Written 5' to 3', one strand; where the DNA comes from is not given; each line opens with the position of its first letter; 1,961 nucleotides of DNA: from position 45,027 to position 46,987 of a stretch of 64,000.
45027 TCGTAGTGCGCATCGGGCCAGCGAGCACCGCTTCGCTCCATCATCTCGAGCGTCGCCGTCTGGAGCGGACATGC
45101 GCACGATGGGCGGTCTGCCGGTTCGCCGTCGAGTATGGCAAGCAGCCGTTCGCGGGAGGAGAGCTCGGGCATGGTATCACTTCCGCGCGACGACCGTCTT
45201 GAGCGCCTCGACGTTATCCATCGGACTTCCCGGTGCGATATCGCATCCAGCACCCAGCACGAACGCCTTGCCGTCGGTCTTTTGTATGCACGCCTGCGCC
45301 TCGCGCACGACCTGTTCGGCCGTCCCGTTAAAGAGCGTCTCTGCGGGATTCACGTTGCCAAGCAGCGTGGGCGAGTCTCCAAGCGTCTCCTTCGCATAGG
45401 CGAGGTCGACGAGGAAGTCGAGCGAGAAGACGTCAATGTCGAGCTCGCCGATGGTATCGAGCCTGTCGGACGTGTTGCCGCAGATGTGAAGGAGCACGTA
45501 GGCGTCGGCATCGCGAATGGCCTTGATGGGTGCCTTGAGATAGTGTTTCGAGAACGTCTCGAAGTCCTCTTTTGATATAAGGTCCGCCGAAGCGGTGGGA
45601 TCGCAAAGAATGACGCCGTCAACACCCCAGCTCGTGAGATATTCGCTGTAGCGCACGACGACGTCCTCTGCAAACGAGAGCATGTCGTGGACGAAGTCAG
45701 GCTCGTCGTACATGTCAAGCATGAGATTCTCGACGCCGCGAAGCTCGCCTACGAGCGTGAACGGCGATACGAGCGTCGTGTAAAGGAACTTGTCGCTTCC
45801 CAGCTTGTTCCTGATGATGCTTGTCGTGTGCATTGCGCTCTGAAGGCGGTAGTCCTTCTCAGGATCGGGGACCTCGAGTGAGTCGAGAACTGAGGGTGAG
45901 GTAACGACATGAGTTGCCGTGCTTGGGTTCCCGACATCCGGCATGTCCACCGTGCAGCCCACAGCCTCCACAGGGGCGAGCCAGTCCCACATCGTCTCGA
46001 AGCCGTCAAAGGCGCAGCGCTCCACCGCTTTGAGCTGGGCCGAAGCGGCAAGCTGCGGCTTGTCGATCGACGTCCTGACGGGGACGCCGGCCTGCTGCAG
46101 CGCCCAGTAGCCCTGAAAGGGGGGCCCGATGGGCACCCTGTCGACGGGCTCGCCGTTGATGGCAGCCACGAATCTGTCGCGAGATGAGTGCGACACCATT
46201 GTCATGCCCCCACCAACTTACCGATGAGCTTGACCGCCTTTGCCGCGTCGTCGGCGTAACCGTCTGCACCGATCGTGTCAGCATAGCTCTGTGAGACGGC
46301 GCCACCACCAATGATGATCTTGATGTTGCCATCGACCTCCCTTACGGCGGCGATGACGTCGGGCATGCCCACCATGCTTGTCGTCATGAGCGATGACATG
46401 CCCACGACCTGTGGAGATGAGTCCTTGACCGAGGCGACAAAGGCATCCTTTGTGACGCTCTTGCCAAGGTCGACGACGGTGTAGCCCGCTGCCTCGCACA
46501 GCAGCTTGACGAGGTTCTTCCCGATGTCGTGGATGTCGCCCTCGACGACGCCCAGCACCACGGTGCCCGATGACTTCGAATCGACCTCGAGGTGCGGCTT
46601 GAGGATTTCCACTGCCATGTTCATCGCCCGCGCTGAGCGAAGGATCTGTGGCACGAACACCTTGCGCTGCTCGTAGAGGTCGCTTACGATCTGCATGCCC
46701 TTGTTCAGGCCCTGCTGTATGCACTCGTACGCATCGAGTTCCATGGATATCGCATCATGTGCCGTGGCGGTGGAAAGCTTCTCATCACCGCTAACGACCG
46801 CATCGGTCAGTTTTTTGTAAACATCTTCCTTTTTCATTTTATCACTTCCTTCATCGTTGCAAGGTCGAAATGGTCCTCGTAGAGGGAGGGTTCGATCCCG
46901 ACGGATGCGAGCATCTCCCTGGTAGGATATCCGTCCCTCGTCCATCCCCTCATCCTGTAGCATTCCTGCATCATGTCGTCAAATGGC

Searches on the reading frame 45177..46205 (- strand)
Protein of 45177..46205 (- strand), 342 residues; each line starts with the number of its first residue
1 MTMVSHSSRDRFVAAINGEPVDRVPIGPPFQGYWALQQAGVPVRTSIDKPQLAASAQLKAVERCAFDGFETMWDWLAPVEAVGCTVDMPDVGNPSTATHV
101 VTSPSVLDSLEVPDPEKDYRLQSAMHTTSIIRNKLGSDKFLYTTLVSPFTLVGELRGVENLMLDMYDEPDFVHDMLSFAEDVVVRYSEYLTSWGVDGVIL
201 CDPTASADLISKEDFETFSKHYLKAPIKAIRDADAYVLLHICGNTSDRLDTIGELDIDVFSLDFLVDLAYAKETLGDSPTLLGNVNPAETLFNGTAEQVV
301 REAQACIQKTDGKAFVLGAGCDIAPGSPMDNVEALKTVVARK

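Call 5: search_protein_families(library=pfam, proteins=[window:45177-46205:-], max_evalue=0.001)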
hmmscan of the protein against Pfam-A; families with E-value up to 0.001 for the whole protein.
window:45177-46205:- (342 aa): 1 family
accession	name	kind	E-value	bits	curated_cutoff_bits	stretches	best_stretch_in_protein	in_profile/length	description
PF01208.23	URO-D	-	1.4e-70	238.4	23.9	1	8-339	2-343/346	Uroporphyrinogen decarboxylase (URO-D)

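Call 6: search_protein_families(library=ncbifam, proteins=[window:45177-46205:-], max_evalue=0.001)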
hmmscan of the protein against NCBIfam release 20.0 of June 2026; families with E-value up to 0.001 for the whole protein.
window:45177-46205:- (342 aa): 5 families
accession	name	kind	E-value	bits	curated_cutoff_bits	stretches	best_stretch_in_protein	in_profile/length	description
TIGR01463.1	mtaA_cmuA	subfamily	1.1e-57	195.9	235.4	1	7-335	4-331/340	MtaA/CmuA family methyltransferase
NF004889.0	PRK06252.1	subfamily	4e-55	187.2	244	1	4-337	2-331/340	methylcobalamin:coenzyme M methyltransferase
NF040654.1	MtaA_Meth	equivalog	2e-48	165.1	400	1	8-336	3-329/337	methylcobamide:CoM methyltransferase MtaA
NF041608.1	methylcob_mtaseMtbA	equivalog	1.4e-39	136.2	600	1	4-335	2-330/339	methylcobamide:CoM methyltransferase MtbA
TIGR01464.1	hemE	equivalog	1.1e-24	87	302.95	1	12-339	2-336/338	uroporphyrinogen decarboxylase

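Call 10: find_encoding_contigs(protein=window:45177-46205:-, flank=10000, max_places=6)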
Protein window:45177-46205:- (342 aa): 1 contig read that carries it; 1 place shown.
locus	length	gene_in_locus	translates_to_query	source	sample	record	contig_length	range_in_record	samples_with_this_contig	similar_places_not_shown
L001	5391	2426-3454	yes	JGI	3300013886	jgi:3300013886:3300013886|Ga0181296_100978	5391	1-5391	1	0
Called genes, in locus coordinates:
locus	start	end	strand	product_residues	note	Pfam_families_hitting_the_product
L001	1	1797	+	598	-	PF02730:AFOR_N, PF01314:AFOR_C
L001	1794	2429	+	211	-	PF02607:B12-binding_2, PF02310:B12-binding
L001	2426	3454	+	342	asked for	PF01208:URO-D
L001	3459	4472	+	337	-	PF01208:URO-D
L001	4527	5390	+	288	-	?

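Call 11: find_homologous_proteins(query=window:45177-46205:-, max_evalue=1e-10)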
Query window:45177-46205:- (342 aa): 184 proteins with E <= 1e-10 among 5078 candidates; the best 120 are listed.
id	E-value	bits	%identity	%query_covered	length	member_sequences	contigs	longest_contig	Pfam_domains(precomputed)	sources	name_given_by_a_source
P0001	2.8e-228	774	100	100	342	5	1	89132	PF01208.24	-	-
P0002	1.2e-145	503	64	99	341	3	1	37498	PF01208.24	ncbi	-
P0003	1.2e-144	499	64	97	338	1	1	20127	PF01208.24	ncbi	ncbi:MAG: uroporphyrinogen decarboxylase family protein [Candidatus Methanofastidiosia archaeon]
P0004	2.7e-136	472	61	98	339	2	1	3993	PF01208.24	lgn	-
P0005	1.3e-135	470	89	69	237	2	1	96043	PF01208.24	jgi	jgi:MtaA/CmuA family methyltransferase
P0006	2.6e-134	465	59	99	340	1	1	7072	PF01208.24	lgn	-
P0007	6.9e-133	461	59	99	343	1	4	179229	PF01208.24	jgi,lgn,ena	-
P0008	4.0e-129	448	59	99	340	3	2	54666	PF01208.24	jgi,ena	-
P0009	2.9e-122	426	56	99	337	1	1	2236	PF01208.24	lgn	-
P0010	1.8e-121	423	56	99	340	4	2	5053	PF01208.24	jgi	-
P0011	3.8e-120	419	53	99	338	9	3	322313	PF01208.24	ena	-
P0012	3.8e-115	403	53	100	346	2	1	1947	PF01208.24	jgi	jgi:MtaA/CmuA family methyltransferase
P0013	7.9e-114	398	54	95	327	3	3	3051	PF01208.24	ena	-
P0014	9.6e-114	398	51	99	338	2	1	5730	PF01208.24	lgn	-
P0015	8.4e-113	395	52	97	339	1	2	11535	PF01208.24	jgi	jgi:MtaA/CmuA family methyltransferase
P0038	9.1e-104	365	49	98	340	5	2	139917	PF01208.24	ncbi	ncbi:MAG: uroporphyrinogen decarboxylase family protein [Methanosarcinaceae archaeon]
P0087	1.1e-83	299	45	96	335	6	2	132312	PF01208.24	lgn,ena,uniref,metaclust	uniref:Uroporphyrinogen decarboxylase (URO-D) domain-containing protein n=1 Tax=Candidatus Methanome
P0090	6.6e-83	297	43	96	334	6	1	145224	PF01208.24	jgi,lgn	jgi:MtaA/CmuA family methyltransferase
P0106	1.8e-75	272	40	96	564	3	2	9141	PF02607.23,PF01208.24,PF02310.25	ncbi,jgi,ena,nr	ncbi:MAG TPA: hypothetical protein ENN11_04425 [Methanomicrobia archaeon]|nr:hypothetical protein [M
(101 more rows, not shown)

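Call 12: find_encoding_contigs(protein=P0002, flank=10000, max_places=2)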
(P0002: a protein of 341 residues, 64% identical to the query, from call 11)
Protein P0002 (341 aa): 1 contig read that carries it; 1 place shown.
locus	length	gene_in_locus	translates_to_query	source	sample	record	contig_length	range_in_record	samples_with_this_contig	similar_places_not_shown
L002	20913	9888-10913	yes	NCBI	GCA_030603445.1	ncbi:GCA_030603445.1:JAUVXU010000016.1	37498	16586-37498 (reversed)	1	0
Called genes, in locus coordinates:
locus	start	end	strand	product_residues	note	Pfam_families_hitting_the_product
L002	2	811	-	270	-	?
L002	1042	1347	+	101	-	PF07883:Cupin_2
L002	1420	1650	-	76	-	-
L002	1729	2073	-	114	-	-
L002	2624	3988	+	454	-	PF13520:AA_permease_2, PF00324:AA_permease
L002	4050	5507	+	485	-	PF01565:FAD_binding_4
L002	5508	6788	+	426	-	PF13183:Fer4_8, PF02754:CCG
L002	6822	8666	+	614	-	PF02730:AFOR_N, PF01314:AFOR_C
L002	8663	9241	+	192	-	PF02525:Flavodoxin_2, PF03358:FMN_red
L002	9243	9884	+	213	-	PF02607:B12-binding_2, PF02310:B12-binding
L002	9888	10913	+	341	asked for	PF01208:URO-D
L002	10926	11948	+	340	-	PF01208:URO-D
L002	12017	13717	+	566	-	PF02607:B12-binding_2, PF02310:B12-binding, PF01208:URO-D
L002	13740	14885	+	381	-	PF00999:Na_H_Exchanger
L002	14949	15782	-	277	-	PF00294:PfkB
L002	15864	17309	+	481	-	PF02469:Fasciclin, PF01497:Peripla_BP_2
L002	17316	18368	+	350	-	PF01032:FecCD, PF00950:ABC-3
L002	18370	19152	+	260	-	PF02463:SMC_N (weak), PF00005:ABC_tran, PF13166:AAA_13 (faint), PF13175:AAA_15 (faint), PF13304:AAA_21 (weak)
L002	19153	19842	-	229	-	PF01987:AIM24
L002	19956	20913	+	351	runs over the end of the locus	PF01384:PHO4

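Call 13: find_encoding_contigs(protein=P0003, flank=10000, max_places=2)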
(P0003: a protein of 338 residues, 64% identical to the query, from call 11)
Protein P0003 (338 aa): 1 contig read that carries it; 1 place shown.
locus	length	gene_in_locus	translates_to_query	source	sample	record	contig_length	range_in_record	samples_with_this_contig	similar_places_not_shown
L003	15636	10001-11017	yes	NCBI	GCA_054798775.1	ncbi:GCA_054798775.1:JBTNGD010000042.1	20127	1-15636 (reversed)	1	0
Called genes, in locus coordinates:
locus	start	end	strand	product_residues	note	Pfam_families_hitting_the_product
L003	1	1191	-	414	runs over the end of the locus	PF02788:RuBisCO_large_N, PF00016:RuBisCO_large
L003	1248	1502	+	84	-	-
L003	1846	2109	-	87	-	-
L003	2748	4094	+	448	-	PF00324:AA_permease, PF13520:AA_permease_2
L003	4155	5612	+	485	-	PF01565:FAD_binding_4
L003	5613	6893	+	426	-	PF13183:Fer4_8, PF02754:CCG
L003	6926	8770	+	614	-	PF02730:AFOR_N, PF01314:AFOR_C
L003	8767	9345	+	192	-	PF02525:Flavodoxin_2, PF03358:FMN_red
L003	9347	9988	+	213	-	PF02607:B12-binding_2, PF02310:B12-binding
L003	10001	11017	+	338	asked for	PF01208:URO-D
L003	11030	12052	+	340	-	PF01208:URO-D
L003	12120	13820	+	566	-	PF02607:B12-binding_2, PF02310:B12-binding, PF01208:URO-D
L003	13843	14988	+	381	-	PF00999:Na_H_Exchanger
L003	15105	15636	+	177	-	PF00814:TsaD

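Call 14: find_encoding_contigs(protein=P0007, flank=10000, max_places=2)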
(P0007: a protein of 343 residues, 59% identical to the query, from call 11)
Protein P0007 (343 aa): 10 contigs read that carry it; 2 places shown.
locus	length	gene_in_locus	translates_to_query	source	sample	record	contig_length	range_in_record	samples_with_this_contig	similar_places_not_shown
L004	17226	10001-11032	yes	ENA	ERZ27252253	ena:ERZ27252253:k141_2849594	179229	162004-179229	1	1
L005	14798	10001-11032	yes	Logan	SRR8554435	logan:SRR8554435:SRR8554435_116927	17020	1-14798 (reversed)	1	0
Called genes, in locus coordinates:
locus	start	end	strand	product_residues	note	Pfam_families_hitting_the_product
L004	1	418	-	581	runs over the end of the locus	PF16957:Mal_decarbox_Al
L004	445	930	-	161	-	PF00364:Biotin_lipoyl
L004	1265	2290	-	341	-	PF00491:Arginase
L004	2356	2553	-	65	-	PF07411:DUF1508 (weak)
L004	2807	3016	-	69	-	PF07411:DUF1508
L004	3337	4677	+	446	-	PF00324:AA_permease, PF13520:AA_permease_2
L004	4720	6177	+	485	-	PF01565:FAD_binding_4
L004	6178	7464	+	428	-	PF13183:Fer4_8, PF02754:CCG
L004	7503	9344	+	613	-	PF02730:AFOR_N, PF01314:AFOR_C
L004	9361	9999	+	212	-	PF02607:B12-binding_2, PF02310:B12-binding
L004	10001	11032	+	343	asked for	PF01208:URO-D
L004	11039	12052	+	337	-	PF01208:URO-D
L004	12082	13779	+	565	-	PF02607:B12-binding_2, PF02310:B12-binding, PF01208:URO-D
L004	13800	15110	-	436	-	PF00202:Aminotran_3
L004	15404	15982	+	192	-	PF02525:Flavodoxin_2, PF03358:FMN_red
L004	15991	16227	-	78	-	-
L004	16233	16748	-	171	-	-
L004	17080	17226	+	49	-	?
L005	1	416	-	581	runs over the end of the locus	PF16957:Mal_decarbox_Al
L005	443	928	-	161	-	PF00364:Biotin_lipoyl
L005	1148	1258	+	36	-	-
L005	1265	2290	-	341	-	PF00491:Arginase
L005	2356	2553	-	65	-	PF07411:DUF1508 (weak)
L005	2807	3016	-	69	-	PF07411:DUF1508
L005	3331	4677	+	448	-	PF00324:AA_permease, PF13520:AA_permease_2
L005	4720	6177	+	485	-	PF01565:FAD_binding_4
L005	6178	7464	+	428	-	PF13183:Fer4_8, PF02754:CCG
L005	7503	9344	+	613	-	PF02730:AFOR_N, PF01314:AFOR_C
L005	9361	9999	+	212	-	PF02607:B12-binding_2, PF02310:B12-binding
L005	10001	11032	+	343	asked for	PF01208:URO-D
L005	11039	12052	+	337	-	PF01208:URO-D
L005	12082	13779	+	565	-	PF02607:B12-binding_2, PF02310:B12-binding, PF01208:URO-D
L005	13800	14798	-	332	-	?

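Call 18: search_solved_structures(query=window:45177-46205:-, max_evalue=0.001)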
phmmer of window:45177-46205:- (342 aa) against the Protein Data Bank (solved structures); distinct sequences matched with E-value up to 0.001: 9.
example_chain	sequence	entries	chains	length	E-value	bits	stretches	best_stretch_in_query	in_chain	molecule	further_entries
4ay7_A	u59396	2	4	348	3.8e-34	121.3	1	6-336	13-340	METHYLCOBALAMIN: COENZYME M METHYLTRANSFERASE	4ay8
3cyv_A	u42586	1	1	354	2.3e-13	53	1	8-321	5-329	Uroporphyrinogen decarboxylase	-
1j93_A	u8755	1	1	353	1.1e-12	50.8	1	67-332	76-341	UROPORPHYRINOGEN DECARBOXYLASE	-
4wsh_A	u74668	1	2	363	2.1e-11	46.6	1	8-321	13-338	Uroporphyrinogen decarboxylase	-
6w2o_A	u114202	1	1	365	3.7e-09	39.2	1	4-293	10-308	Uroporphyrinogen decarboxylase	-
4zr8_A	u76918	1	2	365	1.3e-07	34.1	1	8-307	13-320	Uroporphyrinogen decarboxylase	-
4exq_A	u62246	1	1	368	5.6e-07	32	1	9-335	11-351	Uroporphyrinogen decarboxylase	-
2inf_A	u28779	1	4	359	1.2e-06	31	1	11-321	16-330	Uroporphyrinogen decarboxylase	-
2eja_A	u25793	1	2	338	0.00024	23.4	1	10-337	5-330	Uroporphyrinogen decarboxylase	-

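Call 37: find_encoding_contigs(protein=P0038, flank=8000, max_places=2)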
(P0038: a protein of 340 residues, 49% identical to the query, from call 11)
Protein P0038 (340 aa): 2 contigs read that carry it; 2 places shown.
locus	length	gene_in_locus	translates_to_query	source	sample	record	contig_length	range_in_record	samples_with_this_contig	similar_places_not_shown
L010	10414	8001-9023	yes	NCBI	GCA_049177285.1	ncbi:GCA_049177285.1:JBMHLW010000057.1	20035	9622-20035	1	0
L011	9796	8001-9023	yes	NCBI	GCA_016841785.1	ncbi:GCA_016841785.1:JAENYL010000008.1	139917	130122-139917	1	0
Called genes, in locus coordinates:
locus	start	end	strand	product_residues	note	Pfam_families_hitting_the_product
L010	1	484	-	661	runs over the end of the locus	PF00482:T2SSF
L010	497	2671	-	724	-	PF28175:T4SS_LegC2C7 (faint), PF23990:PilB3_N, PF00437:T2SSE, PF23989:PilB3_C (weak)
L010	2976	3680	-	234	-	PF06745:ATPase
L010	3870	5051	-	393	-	PF00155:Aminotran_1_2 (weak), PF00266:Aminotran_5, PF01053:Cys_Met_Meta_PP, PF01041:DegT_DnrJ_EryC1, PF01212:Beta_elim_lyase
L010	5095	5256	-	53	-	-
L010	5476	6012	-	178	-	PF04407:DUF531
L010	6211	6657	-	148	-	PF00583:Acetyltransf_1, PF13673:Acetyltransf_10, PF13508:Acetyltransf_7, PF08445:FR47 (weak)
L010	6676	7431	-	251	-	PF08350:FilR1_middle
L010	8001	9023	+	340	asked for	PF01208:URO-D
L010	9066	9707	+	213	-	PF02607:B12-binding_2, PF02310:B12-binding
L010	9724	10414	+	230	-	PF01208:URO-D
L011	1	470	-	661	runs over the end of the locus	PF00482:T2SSF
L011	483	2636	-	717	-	PF23990:PilB3_N, PF00437:T2SSE, PF23989:PilB3_C (weak)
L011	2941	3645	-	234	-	PF06745:ATPase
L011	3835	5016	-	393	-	PF00155:Aminotran_1_2 (weak), PF00266:Aminotran_5, PF01053:Cys_Met_Meta_PP, PF01041:DegT_DnrJ_EryC1, PF01212:Beta_elim_lyase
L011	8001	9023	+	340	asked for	PF01208:URO-D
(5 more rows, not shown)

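Call 67: list_cluster_members(proteins=[P0087, P0133, P0122, P0106, P0090, P0007])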
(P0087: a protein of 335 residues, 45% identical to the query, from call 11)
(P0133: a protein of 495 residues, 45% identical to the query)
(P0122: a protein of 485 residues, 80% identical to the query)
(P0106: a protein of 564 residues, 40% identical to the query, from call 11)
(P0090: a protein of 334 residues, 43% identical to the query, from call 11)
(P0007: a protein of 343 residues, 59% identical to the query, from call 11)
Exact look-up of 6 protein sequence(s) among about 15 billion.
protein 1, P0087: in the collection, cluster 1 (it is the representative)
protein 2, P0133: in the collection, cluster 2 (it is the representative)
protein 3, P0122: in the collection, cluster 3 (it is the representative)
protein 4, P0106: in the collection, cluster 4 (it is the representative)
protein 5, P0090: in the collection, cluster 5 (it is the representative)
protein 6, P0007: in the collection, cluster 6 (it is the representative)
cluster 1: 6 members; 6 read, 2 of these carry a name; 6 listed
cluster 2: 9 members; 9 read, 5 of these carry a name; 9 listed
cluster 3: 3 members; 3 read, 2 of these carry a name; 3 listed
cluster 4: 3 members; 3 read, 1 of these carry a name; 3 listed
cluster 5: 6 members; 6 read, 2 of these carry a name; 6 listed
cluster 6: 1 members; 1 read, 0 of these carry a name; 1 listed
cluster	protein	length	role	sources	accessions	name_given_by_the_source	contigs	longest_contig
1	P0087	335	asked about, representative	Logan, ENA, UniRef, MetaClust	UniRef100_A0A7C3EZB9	Uroporphyrinogen decarboxylase (URO-D) domain-containing protein n=1 Tax=Candidatus ... | \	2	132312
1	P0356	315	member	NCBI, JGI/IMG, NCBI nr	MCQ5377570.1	MAG: uroporphyrinogen decarboxylase family protein, partial [Candidatus Methanomethylicia ... | uroporphyrinogen decarboxylase family protein [Candidatus Methanomethylicia archaeon]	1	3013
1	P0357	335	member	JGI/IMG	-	-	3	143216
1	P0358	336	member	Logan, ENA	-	-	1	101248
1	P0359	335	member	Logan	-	-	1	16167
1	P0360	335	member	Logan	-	-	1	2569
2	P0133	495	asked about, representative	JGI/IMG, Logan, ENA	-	glycolate oxidase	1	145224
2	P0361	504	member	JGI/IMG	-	glycolate oxidase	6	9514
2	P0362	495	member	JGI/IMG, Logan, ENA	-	glycolate oxidase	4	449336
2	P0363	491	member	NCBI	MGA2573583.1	MAG: FAD-binding oxidoreductase [Candidatus Methanomethylicaceae archaeon]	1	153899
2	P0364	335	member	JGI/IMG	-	glycolate oxidase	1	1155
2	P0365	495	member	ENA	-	-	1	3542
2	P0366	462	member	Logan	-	-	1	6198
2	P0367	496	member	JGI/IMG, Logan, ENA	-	-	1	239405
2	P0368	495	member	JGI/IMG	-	-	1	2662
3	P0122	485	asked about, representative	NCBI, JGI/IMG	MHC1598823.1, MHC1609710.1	MAG: FAD-binding oxidoreductase [Candidatus Methanofastidiosia archaeon]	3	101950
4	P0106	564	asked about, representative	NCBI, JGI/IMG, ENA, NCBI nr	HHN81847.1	MAG TPA: hypothetical protein ENN11_04425 [Methanomicrobia archaeon] | hypothetical protein [Methanomicrobia archaeon]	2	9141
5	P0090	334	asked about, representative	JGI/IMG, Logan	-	MtaA/CmuA family methyltransferase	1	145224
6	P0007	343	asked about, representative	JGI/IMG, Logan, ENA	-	-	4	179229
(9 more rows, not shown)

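Call 72: search_protein_families(library=ncbifam, proteins=[L002:8663-9241:+], max_evalue=0.00001)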
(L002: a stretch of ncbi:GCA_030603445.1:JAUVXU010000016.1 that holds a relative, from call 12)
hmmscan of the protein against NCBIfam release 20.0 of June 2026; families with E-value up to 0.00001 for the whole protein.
L002:8663-9241:+ (192 aa): 3 families
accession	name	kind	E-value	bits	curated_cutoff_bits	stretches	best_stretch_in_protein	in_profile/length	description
NF002999.0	PRK03767.1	equivalog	5.7e-13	49.1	141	1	59-146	56-142/200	NAD(P)H:quinone oxidoreductase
TIGR01755.1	flav_wrbA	equivalog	7e-11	42.5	132.5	1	67-146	62-141/197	NAD(P)H:quinone oxidoreductase type IV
TIGR03567.1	FMN_reduc_SsuE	equivalog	1.6e-07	31.4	164.05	1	2-98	1-90/171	NADPH-dependent FMN reductase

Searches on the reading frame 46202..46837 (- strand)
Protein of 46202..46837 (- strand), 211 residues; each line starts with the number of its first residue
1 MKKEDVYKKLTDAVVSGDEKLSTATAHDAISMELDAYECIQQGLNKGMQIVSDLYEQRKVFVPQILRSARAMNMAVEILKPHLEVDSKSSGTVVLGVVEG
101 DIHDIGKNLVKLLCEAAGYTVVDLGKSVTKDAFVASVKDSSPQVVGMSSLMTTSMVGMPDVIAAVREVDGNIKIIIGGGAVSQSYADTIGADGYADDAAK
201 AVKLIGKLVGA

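Call 5: search_protein_families(library=pfam, proteins=[window:46202-46837:-], max_evalue=0.001)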
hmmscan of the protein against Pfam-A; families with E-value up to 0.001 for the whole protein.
window:46202-46837:- (211 aa): 2 families
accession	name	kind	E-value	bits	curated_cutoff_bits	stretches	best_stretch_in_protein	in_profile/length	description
PF02310.24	B12-binding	-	1e-26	93.6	32.1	1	92-202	2-120/121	B12 binding domain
PF02607.22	B12-binding_2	-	7.3e-19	68.2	23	1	7-80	2-74/74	B12 binding domain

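Call 6: search_protein_families(library=ncbifam, proteins=[window:46202-46837:-], max_evalue=0.001)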
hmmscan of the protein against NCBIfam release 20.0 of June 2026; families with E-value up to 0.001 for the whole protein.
window:46202-46837:- (211 aa): 14 families
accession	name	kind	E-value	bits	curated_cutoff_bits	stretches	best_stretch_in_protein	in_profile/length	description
TIGR02370.1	pyl_corrinoid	subfamily_domain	1.3e-56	191.1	215.3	1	9-201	1-197/197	methyltransferase cognate corrinoid protein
NF047995.1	corrinoid_MtgC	exception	5.4e-48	163.3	310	1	5-210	3-214/215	glycine betaine-specific corrinoid protein MtgC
NF047996.1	corrin_MtgC_2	exception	6.3e-48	163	370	1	4-209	2-210/212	glycine betaine-specific corrinoid protein MtgC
NF041607.1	dimeth_corrin_MtbC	equivalog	5.6e-46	156.6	350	1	10-204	1-198/203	dimethylamine corrinoid protein MtbC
NF040655.1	MtaC_Meth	equivalog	2e-44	151.6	420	1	3-208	32-237/253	methanol--corrinoid protein MtaC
TIGR02082.1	metH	equivalog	1.6e-41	142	1010.85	1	3-209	643-858/1182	methionine synthase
NF040669.1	MtaC2_Meth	equivalog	9.8e-41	139.8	450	1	3-206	39-243/267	methanol--corrinoid protein MtaC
NF007024.0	PRK09490.1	equivalog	3e-35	121.4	1497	1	3-205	658-872/1234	methionine synthase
NF002612.0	PRK02261.1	equivalog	1e-10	41.3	110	1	91-181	4-95/148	methylaspartate mutase subunit S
TIGR01501.1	MthylAspMutase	equivalog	2.2e-07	30.7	135.8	1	92-178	3-90/134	methylaspartate mutase subunit S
NF052513.1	TransRegCarH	equivalog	3.4e-05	23.2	400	1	3-199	80-268/274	HTH-type transcriptional repressor CarH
TIGR04479.1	bcpD_PhpK_rSAM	subfamily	0.00016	20.2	600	1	129-185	98-154/504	PhpK family radical SAM P-methyltransferase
TIGR00640.1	acid_CoA_mut_C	subfamily_domain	0.00023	21.2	57.45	1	99-194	11-106/132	methylmalonyl-CoA mutase C-terminal domain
NF006944.0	PRK09426.1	equivalog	0.00047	18.2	876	1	67-186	567-686/721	methylmalonyl-CoA mutase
